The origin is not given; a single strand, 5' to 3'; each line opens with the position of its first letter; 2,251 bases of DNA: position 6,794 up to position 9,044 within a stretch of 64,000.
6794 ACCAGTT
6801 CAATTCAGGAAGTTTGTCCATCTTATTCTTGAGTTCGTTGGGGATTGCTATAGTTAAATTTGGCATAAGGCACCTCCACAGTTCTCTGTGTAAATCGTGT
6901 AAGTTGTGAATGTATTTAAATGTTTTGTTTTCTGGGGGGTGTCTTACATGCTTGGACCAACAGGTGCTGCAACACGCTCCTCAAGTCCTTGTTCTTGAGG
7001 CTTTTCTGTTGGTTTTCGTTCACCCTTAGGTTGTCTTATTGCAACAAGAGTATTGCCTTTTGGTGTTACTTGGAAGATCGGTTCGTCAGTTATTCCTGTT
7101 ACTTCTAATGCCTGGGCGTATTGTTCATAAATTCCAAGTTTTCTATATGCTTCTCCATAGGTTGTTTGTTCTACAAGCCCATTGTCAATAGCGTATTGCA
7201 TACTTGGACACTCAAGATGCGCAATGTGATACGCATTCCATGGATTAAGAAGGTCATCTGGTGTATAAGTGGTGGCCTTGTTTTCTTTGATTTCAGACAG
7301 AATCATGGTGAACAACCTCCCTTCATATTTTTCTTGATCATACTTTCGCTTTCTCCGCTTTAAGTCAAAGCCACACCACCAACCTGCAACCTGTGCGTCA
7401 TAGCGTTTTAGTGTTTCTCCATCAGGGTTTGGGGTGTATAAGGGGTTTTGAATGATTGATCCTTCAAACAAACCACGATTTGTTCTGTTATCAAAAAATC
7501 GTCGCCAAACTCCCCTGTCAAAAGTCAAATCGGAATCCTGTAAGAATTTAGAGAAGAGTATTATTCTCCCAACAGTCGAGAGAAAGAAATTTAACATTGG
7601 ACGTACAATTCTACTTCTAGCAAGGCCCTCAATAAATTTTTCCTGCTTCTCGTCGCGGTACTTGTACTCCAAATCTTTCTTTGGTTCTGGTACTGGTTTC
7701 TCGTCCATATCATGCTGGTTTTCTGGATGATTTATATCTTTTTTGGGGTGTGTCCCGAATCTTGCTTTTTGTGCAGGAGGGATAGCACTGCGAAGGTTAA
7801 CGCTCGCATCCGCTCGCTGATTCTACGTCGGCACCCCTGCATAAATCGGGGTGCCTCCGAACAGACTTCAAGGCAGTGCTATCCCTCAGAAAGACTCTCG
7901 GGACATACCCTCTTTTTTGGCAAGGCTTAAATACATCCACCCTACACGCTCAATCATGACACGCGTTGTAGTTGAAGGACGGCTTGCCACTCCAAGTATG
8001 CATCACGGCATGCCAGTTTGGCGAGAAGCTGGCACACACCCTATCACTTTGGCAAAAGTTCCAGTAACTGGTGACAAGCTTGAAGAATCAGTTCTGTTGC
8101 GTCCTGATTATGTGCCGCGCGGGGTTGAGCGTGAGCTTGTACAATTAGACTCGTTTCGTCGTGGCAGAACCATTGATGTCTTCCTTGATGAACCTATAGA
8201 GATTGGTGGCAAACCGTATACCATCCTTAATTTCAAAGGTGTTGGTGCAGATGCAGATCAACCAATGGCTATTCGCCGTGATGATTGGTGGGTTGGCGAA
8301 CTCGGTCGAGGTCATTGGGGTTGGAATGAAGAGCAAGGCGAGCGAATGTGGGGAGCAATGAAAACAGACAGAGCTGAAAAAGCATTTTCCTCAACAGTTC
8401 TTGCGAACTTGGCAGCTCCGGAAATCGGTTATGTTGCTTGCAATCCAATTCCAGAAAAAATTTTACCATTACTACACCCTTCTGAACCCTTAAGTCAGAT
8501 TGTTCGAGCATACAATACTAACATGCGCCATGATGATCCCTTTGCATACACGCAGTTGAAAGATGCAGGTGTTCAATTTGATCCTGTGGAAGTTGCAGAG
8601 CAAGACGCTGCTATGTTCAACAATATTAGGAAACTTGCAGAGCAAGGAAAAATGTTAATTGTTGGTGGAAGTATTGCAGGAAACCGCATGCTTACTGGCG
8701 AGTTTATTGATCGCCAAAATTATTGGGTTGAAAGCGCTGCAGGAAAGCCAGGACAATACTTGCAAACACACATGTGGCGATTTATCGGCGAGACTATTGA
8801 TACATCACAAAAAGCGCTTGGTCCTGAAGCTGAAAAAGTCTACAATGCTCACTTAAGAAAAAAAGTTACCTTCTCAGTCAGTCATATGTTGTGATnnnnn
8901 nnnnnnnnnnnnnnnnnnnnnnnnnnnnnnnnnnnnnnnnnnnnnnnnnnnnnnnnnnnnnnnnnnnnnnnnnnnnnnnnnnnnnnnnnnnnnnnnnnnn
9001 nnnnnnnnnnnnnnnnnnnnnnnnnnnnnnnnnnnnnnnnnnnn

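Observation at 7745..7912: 165-bp nested palindrome in a divergent intergenic region, with its right half repeated at 55503-55570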

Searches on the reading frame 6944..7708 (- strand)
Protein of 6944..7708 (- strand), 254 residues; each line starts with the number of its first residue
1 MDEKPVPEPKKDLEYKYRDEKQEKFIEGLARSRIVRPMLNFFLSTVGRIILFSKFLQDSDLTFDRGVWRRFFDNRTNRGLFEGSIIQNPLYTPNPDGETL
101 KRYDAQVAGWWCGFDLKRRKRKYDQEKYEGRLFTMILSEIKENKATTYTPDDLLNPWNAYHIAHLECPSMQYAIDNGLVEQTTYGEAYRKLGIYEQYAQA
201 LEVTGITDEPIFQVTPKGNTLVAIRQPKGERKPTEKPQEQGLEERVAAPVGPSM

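Call 18: find_encoding_contigs(protein=window:6944-7708:-, flank=10000, max_places=10)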
Protein window:6944-7708:- (254 aa): 4 contigs read that carry it; 2 places shown.
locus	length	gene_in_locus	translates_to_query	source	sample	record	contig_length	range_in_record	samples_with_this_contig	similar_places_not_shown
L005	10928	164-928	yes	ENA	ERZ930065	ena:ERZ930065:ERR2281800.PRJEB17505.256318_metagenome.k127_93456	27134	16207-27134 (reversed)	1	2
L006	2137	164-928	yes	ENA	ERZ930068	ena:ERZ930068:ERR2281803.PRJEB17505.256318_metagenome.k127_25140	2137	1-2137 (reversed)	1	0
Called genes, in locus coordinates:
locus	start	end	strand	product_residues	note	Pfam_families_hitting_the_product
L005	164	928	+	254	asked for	-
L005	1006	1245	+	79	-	PF26688:RHH_12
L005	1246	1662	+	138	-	PF10130:PIN_2, PF16289:PIN_12 (weak)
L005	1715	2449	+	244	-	PF00254:FKBP_C, PF22199:FKBP26_IF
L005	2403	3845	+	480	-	PF00091:Tubulin, PF12327:FtsZ_C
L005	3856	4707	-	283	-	-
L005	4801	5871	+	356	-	-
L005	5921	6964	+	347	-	-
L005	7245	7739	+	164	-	PF03439:Spt5-NGN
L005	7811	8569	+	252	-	PF03946:Ribosomal_L11_N, PF00298:Ribosomal_L11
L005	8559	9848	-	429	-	PF00657:Lipase_GDSL (faint), PF16822:ALGX (weak)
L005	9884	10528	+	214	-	PF00300:His_Phos_1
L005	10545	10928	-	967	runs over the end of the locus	PF13229:Beta_helix, PF05048:NosD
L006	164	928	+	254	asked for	-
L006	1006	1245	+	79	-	PF26688:RHH_12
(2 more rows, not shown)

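Call 59: search_protein_families(library=pfam, proteins=[window:6944-7708:-], max_evalue=0.01)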
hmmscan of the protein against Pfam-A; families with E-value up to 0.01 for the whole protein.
window:6944-7708:- (254 aa): 0 families

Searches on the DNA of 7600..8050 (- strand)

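Call 11: search_rna_families(source=window, start=7600, end=8050, threshold=evalue, max_evalue=10)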
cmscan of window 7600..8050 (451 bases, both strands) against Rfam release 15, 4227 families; matches with E-value up to 10: 0.
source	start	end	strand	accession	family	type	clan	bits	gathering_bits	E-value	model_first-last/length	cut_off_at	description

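Call 53: build_rna_model(alignment_id=A4)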
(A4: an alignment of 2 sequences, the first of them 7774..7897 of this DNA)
Model R1 built from alignment A4 (2 sequences, 132 columns); structure: RNAalifold consensus.
model positions 132; base pairs 26; branch points 1; effective number of sequences 1.24; information 0.589 bits per position. Calibrated on 0.2 Mb of random sequence (short: E-values are rough).
structure used (alignment columns):
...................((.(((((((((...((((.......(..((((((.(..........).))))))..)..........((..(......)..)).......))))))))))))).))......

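Call 54: search_with_rna_model(model_id=R1, sources=[window, L007, L008, L011, L001, L017], max_evalue=10)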
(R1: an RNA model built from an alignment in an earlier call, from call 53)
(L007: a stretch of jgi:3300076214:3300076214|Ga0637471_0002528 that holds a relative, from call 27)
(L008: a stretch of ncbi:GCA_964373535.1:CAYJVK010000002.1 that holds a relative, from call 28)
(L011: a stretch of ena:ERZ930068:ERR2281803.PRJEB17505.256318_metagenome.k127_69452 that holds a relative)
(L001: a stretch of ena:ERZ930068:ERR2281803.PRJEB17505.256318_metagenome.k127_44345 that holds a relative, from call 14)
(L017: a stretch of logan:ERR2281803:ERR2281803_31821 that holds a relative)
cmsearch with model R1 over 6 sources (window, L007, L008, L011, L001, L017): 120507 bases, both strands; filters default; matches with E-value up to 10: 5.
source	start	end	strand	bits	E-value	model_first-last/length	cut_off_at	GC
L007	788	919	+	143.3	6.1e-37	1-132/132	no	0.45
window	7774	7897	-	139.8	5.5e-36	1-132/132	no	0.56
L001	1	111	-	116.7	9.9e-30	1-119/132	3'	0.56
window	7759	7890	+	16.4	0.015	1-132/132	no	0.55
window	55422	55555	-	15.2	0.032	1-132/132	no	0.44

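Call 71: search_dna_similar(query=window:7746-7910:+, collection=plasmids, mode=distant, max_evalue=0.01)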
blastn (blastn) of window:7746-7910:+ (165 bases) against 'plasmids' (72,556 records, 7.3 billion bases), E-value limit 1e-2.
No match.

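Call 72: search_dna_similar(query=window:7746-7910:+, collection=phages, mode=distant, max_evalue=0.01)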
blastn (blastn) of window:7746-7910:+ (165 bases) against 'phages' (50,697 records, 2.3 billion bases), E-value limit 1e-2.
No match.

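Call 76: search_with_rna_model(model_id=R1, sources=[L019, L020, L021, L022, L023, L024, L018, L012, L013], max_evalue=10)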
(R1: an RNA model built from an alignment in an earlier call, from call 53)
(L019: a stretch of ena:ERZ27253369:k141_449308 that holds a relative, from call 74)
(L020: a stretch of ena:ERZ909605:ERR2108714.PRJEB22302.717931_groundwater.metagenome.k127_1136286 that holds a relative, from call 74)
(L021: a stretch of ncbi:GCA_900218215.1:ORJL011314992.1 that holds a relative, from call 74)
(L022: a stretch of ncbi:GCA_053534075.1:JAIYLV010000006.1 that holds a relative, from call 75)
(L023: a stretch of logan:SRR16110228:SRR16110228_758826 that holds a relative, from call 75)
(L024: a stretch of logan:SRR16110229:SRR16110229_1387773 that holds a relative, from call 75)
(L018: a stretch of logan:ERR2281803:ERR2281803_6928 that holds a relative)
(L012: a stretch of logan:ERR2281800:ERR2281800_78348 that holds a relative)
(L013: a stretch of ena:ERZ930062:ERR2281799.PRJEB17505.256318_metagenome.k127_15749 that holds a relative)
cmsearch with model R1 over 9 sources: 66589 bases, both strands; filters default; matches with E-value up to 10: 0.
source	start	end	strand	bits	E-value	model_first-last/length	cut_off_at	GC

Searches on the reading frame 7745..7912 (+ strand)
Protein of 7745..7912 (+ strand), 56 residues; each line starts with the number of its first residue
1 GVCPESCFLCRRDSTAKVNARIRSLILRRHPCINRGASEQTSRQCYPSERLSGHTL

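Call 23: find_homologous_proteins(query=window:7745-7912:+, max_evalue=1)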
Query seq(56 aa): no candidate shares three 5-residue words with the query. No homologue found.

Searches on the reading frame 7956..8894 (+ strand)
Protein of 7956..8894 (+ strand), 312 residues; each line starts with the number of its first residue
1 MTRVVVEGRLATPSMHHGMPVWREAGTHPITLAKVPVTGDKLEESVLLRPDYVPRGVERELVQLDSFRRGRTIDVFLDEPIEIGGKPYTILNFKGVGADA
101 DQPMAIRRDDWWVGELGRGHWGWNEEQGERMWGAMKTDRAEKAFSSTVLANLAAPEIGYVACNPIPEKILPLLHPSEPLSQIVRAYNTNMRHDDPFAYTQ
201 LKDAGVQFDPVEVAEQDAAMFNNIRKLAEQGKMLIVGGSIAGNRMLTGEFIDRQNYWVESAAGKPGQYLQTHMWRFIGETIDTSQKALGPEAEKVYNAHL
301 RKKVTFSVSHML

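Call 14: find_encoding_contigs(protein=window:7956-8894:+, flank=10000, max_places=10)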
Protein window:7956-8894:+ (312 aa): 4 contigs read that carry it; 4 places shown.
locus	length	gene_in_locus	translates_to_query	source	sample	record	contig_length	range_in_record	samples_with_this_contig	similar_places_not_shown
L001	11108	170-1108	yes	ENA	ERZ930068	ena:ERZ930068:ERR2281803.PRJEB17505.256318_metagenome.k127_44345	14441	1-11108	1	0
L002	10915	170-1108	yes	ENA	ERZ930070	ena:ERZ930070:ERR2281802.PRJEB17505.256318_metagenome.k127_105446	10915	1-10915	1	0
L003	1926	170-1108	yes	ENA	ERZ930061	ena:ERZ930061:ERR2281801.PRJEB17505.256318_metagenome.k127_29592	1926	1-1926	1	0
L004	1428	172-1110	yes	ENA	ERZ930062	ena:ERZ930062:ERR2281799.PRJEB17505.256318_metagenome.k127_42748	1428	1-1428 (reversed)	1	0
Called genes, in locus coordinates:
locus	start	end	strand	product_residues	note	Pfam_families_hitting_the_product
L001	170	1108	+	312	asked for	-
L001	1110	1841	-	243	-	PF01978:TrmB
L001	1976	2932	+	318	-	-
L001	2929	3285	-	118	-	-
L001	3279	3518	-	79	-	-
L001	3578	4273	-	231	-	PF13489:Methyltransf_23, PF08241:Methyltransf_11, PF08242:Methyltransf_12, PF13649:Methyltransf_25, PF01209:Ubie_methyltran, PF13847:Methyltransf_31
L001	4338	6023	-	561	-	-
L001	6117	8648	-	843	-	PF13589:HATPase_c_3 (weak)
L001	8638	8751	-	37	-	-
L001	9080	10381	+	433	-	-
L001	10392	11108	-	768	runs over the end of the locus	PF00158:Sigma54_activat, PF01078:Mg_chelatase (weak), PF13191:AAA_16 (weak), PF14532:Sigma54_activ_2, PF00004:AAA, PF07728:AAA_5, PF25601:AAA_lid_14, PF02954:HTH_8, +1 more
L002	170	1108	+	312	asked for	-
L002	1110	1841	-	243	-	PF01978:TrmB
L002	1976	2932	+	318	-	-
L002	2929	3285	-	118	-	-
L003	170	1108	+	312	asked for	-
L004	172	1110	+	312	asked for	-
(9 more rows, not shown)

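Call 26: find_homologous_proteins(query=window:7956-8894:+, max_evalue=0.00001)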
Query window:7956-8894:+ (312 aa): 12 proteins with E <= 0.00001 among 1850 candidates.
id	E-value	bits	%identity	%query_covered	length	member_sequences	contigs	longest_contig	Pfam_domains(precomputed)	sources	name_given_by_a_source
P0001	3.4e-212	721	100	100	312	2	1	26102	-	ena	-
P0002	5.0e-104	366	55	98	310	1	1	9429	-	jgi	jgi:hypothetical protein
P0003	1.9e-48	183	38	97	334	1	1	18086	-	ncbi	-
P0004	1.1e-45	174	44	77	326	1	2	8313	-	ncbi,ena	-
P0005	8.1e-43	165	37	95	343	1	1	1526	-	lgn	-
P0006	1.1e-40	158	37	79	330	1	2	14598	-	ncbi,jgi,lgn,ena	-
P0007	5.3e-39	152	36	82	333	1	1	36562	-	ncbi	-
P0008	7.6e-39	152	37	80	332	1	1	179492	-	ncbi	-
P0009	2.2e-38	150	35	79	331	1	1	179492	-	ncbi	-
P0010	1.4e-36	144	34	79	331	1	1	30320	-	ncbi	-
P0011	1.3e-32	131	39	77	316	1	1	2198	-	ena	-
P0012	2.7e-29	120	30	94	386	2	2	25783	-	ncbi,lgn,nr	ncbi:MAG: hypothetical protein NTX79_00800 [Candidatus Micrarchaeota archaeon]|nr:hypothetical prote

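Call 27: find_encoding_contigs(protein=P0002, flank=10000, max_places=4)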
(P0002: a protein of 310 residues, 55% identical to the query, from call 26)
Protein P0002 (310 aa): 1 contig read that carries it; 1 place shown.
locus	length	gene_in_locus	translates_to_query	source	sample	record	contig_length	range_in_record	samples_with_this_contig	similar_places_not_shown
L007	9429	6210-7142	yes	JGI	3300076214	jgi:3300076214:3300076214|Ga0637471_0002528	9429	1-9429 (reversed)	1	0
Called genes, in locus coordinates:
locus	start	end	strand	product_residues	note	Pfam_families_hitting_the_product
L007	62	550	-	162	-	PF03439:Spt5-NGN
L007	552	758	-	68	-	-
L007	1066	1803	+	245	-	-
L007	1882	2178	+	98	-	-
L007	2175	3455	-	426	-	PF00091:Tubulin, PF12327:FtsZ_C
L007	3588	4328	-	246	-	PF00254:FKBP_C, PF22199:FKBP26_IF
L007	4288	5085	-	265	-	PF01978:TrmB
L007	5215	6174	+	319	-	-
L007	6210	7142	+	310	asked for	-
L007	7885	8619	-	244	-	PF13482:RNase_H_2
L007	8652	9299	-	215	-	PF05552:MS_channel_1st_1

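Call 28: find_encoding_contigs(protein=P0003, flank=10000, max_places=4)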
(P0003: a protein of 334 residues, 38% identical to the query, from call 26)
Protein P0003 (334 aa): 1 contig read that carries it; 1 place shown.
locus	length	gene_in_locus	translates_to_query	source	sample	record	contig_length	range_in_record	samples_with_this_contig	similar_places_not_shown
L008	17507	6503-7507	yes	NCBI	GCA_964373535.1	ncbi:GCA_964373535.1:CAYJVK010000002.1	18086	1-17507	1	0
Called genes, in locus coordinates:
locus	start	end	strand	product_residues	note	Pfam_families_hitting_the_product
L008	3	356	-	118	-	?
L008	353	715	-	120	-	PF00366:Ribosomal_S17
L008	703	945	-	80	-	PF01868:RNase_P-MRP_p29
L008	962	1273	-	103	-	PF01253:SUI1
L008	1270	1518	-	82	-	PF00831:Ribosomal_L29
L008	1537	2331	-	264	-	PF07650:KH_2, PF00189:Ribosomal_S3_C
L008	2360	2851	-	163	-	PF00237:Ribosomal_L22 (weak)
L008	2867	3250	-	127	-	PF00203:Ribosomal_S19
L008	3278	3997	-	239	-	PF03947:Ribosomal_L2_C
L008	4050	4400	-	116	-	PF00276:Ribosomal_L23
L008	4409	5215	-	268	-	PF00573:Ribosomal_L4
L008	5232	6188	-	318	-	PF00297:Ribosomal_L3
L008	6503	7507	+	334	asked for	-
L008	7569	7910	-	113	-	PF00892:EamA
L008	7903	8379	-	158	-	-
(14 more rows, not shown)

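Call 59: search_protein_families(library=pfam, proteins=[window:7956-8894:+], max_evalue=0.01)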
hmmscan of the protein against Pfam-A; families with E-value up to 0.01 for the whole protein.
window:7956-8894:+ (312 aa): 0 families

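Call 74: find_encoding_contigs(protein=P0004, flank=10000, max_places=3)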
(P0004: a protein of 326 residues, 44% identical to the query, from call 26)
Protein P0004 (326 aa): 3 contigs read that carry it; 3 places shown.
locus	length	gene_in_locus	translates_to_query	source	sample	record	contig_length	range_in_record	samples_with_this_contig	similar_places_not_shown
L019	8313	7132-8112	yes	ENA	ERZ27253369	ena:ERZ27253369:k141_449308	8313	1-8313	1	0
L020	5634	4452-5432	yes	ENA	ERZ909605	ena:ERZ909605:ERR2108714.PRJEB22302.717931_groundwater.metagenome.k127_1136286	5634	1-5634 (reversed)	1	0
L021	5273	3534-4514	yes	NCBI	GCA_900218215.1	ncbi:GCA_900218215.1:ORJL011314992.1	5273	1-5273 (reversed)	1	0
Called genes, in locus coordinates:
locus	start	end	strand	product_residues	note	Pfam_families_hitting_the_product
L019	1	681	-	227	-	?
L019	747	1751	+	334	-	PF00149:Metallophos, PF12850:Metallophos_2 (faint), PF14582:Metallophos_3 (weak)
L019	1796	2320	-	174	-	PF03703:bPH_2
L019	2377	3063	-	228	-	-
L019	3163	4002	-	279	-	-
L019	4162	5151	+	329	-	-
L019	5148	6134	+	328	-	-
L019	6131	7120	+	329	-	-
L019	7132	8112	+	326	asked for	-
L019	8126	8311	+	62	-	?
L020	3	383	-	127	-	?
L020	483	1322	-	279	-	-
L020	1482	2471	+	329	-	-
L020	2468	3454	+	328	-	-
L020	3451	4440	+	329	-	-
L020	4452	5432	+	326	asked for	-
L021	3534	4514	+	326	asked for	-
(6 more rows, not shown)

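Call 75: find_encoding_contigs(protein=P0008, flank=10000, max_places=3)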
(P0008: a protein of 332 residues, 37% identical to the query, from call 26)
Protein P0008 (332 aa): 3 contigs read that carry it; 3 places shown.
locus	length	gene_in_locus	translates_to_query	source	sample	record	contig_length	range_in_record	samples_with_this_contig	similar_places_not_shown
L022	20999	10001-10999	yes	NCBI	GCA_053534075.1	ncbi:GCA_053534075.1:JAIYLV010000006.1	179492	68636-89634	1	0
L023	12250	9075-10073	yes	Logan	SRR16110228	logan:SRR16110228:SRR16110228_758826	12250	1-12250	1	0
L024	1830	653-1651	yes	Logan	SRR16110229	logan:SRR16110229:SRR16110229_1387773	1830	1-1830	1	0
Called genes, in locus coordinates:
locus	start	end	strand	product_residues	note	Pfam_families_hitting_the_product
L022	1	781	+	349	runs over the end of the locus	PF03747:ADP_ribosyl_GH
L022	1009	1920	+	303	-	PF01513:NAD_kinase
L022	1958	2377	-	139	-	-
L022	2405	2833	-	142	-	-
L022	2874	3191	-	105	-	-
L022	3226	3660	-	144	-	-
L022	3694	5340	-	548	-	-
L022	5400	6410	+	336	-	PF00149:Metallophos, PF12850:Metallophos_2, PF14582:Metallophos_3 (weak)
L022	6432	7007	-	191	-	-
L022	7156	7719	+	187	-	PF13302:Acetyltransf_3, PF13420:Acetyltransf_4, PF00583:Acetyltransf_1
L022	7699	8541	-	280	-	-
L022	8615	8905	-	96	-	-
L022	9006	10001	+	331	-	-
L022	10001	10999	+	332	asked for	-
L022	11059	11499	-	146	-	PF00254:FKBP_C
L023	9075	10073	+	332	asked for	-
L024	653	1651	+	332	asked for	-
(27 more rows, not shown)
